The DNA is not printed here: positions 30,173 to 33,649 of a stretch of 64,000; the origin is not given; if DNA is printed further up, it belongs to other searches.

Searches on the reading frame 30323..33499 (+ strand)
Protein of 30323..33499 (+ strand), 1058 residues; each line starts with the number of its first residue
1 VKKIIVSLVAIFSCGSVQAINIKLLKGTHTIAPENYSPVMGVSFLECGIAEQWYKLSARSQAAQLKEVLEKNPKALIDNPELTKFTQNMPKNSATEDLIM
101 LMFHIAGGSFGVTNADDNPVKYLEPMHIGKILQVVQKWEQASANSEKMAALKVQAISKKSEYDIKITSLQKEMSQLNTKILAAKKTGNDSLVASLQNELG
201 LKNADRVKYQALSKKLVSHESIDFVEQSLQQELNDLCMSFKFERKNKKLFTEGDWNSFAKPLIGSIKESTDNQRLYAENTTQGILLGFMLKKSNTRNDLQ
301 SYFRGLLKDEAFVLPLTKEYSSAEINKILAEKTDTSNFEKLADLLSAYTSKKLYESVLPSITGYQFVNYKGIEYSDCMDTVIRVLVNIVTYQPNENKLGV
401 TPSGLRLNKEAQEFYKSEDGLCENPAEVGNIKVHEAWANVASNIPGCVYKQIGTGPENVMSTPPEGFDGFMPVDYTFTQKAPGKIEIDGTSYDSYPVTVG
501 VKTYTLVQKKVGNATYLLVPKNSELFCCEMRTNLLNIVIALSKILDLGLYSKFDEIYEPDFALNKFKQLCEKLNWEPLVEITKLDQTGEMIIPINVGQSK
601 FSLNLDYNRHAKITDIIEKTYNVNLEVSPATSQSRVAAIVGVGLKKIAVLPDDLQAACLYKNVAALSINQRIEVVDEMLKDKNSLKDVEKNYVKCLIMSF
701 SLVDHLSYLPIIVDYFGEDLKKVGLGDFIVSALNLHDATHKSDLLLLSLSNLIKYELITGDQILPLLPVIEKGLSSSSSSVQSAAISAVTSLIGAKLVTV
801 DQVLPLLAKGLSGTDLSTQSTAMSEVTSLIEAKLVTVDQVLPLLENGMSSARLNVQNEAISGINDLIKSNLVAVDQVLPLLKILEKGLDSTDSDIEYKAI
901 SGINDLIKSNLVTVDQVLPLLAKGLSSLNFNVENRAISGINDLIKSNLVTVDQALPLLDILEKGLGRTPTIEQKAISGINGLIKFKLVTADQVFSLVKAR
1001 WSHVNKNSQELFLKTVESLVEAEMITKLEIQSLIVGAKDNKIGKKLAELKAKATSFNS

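Call 91: search_protein_families(library=pfam, proteins=[window:30323-33499:+], max_evalue=0.001)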
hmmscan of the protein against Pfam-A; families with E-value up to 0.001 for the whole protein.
window:30323-33499:+ (1058 aa): 3 families
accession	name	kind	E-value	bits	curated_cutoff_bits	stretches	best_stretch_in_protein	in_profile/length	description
PF25827.1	TVHS-like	-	6.9e-08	32.8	27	0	769-812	41-84/105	Tepsin VHS/ENTH-like domain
PF10274.15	ParcG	-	1.2e-05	26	22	0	830-937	29-139/183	Parkin co-regulated protein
PF12717.13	Cnd1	-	0.00052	20.5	26.4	0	765-817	21-73/162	non-SMC mitotic condensation complex subunit 1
